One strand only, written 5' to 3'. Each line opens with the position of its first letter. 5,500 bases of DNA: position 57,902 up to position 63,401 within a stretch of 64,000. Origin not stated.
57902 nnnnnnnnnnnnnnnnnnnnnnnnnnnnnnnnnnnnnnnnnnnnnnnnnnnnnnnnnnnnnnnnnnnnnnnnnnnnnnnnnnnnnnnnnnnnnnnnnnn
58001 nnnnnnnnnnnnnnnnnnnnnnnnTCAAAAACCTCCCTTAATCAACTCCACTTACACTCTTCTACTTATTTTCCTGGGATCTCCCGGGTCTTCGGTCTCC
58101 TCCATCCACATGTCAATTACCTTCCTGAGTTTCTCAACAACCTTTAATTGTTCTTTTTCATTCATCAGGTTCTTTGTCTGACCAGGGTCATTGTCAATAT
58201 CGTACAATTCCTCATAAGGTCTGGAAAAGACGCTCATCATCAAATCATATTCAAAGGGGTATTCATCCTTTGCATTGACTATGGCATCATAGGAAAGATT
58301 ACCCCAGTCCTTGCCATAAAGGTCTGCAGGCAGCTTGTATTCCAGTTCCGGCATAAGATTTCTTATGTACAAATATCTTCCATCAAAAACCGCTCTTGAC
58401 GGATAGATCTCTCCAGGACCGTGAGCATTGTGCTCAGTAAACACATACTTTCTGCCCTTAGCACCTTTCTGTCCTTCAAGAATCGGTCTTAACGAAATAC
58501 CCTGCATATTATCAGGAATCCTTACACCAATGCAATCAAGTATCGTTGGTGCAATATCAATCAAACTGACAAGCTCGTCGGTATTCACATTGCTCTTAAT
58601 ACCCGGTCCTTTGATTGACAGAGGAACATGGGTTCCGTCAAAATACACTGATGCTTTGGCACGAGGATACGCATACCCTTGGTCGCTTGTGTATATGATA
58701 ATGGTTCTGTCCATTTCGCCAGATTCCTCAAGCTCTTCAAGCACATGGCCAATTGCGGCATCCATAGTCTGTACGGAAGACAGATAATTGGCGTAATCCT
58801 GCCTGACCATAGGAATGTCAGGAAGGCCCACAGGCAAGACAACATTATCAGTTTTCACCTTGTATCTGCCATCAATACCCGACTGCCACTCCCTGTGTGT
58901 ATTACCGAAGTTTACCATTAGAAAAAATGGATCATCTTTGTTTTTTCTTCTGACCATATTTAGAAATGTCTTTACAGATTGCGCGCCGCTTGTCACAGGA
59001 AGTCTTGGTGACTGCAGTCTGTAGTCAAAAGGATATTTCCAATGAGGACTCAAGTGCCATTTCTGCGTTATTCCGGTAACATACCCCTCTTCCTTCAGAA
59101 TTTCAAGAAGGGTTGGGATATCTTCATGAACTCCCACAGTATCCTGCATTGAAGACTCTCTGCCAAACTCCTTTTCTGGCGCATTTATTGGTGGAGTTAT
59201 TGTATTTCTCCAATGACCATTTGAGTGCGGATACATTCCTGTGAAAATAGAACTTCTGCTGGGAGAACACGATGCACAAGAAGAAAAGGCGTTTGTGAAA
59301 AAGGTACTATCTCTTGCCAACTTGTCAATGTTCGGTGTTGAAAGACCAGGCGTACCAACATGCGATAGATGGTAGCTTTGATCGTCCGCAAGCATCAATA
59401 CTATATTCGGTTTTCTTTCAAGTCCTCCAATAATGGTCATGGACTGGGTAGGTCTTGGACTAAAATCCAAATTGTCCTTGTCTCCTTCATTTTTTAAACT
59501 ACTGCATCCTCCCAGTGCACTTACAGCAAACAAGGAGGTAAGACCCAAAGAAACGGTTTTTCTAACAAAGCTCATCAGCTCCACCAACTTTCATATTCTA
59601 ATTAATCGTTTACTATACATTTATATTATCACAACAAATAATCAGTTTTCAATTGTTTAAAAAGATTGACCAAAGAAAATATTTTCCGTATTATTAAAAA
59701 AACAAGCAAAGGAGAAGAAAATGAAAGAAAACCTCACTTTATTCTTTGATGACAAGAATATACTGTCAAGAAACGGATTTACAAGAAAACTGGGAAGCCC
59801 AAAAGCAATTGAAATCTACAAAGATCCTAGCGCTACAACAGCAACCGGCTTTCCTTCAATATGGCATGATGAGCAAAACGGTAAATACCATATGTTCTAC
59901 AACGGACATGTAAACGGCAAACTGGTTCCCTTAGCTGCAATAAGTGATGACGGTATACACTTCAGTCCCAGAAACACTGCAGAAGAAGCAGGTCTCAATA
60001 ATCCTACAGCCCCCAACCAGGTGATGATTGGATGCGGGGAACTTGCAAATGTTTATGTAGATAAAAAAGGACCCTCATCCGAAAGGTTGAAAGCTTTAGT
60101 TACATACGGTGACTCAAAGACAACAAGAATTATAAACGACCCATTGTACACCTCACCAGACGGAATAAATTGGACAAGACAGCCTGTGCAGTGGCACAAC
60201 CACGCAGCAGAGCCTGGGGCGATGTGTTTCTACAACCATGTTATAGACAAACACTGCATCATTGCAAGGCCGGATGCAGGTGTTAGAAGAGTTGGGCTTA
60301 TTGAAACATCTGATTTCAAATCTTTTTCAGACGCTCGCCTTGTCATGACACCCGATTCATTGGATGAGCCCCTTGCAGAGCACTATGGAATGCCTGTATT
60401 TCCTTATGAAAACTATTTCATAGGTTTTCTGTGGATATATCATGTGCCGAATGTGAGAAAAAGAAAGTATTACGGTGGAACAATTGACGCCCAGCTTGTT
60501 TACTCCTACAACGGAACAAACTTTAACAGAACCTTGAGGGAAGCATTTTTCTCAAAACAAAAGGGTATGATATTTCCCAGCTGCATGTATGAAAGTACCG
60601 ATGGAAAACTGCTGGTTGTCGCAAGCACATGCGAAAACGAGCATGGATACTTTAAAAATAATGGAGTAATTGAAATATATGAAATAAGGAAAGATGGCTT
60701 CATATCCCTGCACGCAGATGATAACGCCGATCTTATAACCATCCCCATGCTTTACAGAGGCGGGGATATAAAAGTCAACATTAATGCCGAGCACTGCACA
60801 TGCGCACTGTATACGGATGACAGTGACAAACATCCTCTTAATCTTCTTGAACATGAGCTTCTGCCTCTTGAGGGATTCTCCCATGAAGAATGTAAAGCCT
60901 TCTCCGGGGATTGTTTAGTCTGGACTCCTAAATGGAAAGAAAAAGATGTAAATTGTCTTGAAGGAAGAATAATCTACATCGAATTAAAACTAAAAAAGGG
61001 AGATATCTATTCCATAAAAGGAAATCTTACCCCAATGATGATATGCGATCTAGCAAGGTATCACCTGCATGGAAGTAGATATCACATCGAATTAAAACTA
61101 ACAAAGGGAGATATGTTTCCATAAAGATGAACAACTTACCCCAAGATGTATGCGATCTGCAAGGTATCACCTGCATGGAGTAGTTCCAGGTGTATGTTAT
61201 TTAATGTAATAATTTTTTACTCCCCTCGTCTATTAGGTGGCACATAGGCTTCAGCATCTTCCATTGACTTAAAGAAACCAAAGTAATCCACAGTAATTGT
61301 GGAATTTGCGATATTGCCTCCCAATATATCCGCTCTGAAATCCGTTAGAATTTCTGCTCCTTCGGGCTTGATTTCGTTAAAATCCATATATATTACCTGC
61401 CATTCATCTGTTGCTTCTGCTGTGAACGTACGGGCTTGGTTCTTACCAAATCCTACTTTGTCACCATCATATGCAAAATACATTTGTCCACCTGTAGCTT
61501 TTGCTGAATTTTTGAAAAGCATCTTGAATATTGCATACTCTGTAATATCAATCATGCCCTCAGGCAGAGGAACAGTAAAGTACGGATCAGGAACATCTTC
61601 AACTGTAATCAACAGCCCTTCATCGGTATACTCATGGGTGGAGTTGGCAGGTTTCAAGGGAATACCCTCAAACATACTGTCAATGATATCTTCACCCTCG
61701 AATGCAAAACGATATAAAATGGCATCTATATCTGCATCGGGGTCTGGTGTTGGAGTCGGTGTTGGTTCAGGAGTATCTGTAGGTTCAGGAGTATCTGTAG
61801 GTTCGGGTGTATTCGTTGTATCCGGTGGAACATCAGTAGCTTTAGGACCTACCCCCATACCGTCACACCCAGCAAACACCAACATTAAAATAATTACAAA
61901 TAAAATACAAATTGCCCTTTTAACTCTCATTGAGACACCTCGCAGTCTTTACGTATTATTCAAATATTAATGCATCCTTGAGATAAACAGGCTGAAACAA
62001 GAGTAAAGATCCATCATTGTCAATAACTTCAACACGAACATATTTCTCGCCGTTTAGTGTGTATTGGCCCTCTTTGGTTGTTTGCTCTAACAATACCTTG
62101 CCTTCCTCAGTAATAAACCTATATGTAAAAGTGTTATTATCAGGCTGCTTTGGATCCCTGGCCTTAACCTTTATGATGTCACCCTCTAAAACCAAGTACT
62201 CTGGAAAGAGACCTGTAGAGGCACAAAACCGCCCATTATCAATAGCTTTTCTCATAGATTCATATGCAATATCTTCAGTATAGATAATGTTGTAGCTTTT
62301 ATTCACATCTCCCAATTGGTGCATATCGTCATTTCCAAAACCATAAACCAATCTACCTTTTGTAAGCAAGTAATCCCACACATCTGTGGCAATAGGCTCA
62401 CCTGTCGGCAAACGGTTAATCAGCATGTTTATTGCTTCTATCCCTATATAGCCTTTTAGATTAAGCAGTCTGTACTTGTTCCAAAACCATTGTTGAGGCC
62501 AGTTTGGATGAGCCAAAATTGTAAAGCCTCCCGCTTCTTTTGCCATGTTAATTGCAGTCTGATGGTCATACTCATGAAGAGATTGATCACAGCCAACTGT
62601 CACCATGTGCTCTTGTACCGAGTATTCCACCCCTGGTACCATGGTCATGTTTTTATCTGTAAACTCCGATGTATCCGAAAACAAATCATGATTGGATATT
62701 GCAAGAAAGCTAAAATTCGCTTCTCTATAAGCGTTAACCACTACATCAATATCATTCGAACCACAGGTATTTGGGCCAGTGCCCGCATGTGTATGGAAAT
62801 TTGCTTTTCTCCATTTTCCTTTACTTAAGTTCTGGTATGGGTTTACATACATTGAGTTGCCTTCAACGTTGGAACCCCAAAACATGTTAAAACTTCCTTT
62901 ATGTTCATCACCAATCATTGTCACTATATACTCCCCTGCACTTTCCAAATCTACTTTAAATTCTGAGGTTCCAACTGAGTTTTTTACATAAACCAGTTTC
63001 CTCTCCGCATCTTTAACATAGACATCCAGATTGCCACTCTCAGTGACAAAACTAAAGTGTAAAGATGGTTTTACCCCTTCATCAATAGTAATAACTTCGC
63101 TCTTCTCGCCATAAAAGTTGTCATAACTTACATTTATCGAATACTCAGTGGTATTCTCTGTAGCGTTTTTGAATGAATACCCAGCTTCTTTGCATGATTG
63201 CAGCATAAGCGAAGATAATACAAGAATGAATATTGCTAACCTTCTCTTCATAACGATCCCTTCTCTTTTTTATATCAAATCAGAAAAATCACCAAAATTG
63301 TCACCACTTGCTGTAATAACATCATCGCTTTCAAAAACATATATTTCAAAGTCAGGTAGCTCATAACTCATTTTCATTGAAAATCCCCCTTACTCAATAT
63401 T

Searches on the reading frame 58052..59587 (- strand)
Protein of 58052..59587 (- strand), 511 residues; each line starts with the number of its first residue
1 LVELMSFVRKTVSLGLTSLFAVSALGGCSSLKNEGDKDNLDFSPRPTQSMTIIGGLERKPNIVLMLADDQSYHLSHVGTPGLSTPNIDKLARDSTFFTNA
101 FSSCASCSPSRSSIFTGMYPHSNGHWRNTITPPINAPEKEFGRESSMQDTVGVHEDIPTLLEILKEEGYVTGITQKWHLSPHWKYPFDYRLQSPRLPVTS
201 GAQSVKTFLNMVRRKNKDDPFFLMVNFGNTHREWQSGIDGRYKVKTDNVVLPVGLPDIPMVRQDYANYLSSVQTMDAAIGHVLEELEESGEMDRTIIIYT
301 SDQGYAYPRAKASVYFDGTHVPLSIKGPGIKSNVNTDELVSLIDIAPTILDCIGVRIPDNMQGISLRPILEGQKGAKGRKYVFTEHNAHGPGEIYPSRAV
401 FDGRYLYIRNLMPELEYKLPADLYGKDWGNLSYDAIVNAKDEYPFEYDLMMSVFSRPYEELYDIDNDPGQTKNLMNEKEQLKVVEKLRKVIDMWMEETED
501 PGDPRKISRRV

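Call 14: search_protein_families(library=pfam, proteins=[window:58052-59587:-], max_evalue=0.0001)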
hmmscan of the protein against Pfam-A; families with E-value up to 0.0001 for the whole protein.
window:58052-59587:- (511 aa): 3 families
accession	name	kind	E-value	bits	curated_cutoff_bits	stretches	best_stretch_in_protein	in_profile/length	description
PF00884.28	Sulfatase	-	5.4e-47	161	25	1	60-355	1-301/301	Sulfatase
PF16347.10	SGSH_C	-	2.1e-19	70.6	29.3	1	313-410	10-109/154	N-sulphoglucosamine sulphohydrolase, C-terminal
PF01663.27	Phosphodiest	-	1.3e-08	35.2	23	1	83-306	19-222/342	Type I phosphodiesterase / nucleotide pyrophosphatase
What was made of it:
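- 58052..59587 (-): Second sulfatase (511 aa, without the domain), 27 nt upstream of the large sulfatase on the same strand. Pfam Sulfatase 5.4e-47 (call 14).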

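Call 80: search_protein_families(library=ncbifam, proteins=[window:58052-59587:-], max_evalue=1e-10)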
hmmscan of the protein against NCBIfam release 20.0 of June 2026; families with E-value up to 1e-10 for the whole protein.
window:58052-59587:- (511 aa): 4 families
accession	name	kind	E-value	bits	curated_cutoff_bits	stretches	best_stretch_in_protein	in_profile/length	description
NF010322.0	PRK13759.1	equivalog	4.6e-43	147.4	481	2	261-409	263-414/486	arylsulfatase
NF045661.1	HdlasePehA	equivalog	5e-31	107.9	900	1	260-387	276-409/506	phosphoric/sulfuric ester hydrolase PehA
TIGR03417.1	chol_sulfatase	equivalog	4.9e-30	104.8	433.45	1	260-422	247-412/500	choline-sulfatase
NF052527.1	Mn_arylsulf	exception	1e-17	64.2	850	0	265-387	264-391/479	manganese-dependent arylsulfatase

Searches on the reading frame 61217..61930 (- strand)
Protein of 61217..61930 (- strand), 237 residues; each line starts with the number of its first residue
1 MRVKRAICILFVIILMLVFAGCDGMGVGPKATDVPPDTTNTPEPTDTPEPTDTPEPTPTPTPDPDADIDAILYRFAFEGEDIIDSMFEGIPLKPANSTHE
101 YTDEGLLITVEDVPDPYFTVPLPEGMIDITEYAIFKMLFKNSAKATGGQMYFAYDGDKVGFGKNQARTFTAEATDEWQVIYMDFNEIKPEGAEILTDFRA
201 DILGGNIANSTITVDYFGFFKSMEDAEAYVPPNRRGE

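Call 4: search_protein_families(library=pfam, proteins=[window:61217-61930:-], max_evalue=1)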
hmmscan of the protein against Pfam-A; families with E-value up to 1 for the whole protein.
window:61217-61930:- (237 aa): 2 families
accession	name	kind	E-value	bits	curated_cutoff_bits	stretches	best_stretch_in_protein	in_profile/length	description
PF05887.16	Trypan_PARP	-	0.006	17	100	1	30-65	45-112/134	Procyclic acidic repetitive protein (PARP)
PF24381.1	DUF7537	-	0.0083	16.1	31.7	1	12-46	6-38/258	Family of unknown function (DUF7537)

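Call 25: search_protein_families(library=ncbifam, proteins=[window:61217-61930:-], max_evalue=0.1)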
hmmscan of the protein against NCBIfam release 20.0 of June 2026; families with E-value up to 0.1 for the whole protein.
window:61217-61930:- (237 aa): 2 families
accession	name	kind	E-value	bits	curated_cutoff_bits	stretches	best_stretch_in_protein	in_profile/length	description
NF037973.1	metallo_SslE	exception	9.4e-07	26.6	3000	1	9-65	11-77/1519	lipoprotein metalloprotease SslE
NF052326.1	anti_RE_DarA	equivalog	0.066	11.8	350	1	40-77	383-420/654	antirestriction phage head protein DarA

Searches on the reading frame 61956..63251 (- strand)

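Call 14: search_protein_families(library=pfam, proteins=[window:61956-63251:-], max_evalue=0.0001)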
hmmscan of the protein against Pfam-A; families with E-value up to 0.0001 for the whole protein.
window:61956-63251:- (431 aa): 0 families

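Call 50: search_protein_families(library=ncbifam, proteins=[window:61956-63251:-], max_evalue=0.01)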
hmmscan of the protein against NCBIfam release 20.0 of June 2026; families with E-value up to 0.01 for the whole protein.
window:61956-63251:- (431 aa): 1 family
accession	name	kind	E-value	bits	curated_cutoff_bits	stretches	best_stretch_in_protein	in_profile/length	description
NF038032.1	CehA_McbA_metalo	domain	1.2e-20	74.2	80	1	146-424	1-314/315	CehA/McbA family metallohydrolase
